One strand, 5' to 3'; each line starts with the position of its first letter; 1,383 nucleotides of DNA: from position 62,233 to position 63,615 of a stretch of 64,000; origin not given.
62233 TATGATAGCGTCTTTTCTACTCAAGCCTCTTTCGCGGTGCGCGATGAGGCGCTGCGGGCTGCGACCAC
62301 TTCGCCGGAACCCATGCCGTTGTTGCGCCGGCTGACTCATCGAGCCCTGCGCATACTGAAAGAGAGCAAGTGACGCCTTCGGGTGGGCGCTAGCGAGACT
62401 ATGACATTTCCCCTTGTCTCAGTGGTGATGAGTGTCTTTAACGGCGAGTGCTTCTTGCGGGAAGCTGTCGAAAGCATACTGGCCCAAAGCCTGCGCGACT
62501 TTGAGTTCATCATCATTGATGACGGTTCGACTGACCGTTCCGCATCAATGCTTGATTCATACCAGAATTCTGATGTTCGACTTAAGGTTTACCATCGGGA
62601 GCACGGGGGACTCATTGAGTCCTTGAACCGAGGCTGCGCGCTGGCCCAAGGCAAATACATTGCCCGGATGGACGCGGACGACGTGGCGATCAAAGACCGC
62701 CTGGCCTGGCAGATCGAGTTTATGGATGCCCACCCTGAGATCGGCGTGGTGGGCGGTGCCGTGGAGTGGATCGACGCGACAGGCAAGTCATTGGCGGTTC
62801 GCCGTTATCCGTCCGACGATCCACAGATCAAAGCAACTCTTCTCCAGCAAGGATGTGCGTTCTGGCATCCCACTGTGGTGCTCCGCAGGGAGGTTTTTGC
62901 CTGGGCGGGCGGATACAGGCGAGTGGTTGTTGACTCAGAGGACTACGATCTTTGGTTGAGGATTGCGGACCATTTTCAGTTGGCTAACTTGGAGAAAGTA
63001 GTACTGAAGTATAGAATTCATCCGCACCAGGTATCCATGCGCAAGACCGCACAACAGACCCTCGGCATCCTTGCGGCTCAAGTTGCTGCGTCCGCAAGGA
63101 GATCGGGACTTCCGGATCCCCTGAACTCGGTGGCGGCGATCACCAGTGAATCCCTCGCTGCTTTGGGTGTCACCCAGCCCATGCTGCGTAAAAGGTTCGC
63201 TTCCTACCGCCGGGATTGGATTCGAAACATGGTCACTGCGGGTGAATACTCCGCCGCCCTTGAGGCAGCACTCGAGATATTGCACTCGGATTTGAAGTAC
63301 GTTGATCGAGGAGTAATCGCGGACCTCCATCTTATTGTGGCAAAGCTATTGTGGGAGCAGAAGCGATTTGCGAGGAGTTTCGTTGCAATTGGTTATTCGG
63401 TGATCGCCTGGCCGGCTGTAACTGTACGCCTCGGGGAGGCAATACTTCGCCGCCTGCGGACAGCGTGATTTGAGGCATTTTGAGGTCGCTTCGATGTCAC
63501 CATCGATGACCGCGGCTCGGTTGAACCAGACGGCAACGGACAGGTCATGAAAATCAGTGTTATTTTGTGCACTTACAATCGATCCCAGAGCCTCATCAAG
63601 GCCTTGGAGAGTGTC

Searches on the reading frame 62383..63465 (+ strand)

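Call 4: search_protein_families(library=pfam, proteins=[window:62383-63465:+], max_evalue=0.01)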
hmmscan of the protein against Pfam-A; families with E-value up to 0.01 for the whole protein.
window:62383-63465:+ (361 aa): 3 families
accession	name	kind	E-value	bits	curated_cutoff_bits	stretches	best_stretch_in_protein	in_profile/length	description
PF00535.33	Glycos_transf_2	-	1.7e-33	116.3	23.3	1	13-172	1-164/168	Glycosyl transferase family 2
PF10111.15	Glyco_tranf_2_2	-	1.1e-14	55.1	27.3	1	13-235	1-240/276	Glycosyltransferase like family 2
PF13641.12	Glyco_tranf_2_3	-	5.7e-14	53.1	27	1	12-197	3-197/230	Glycosyltransferase like family 2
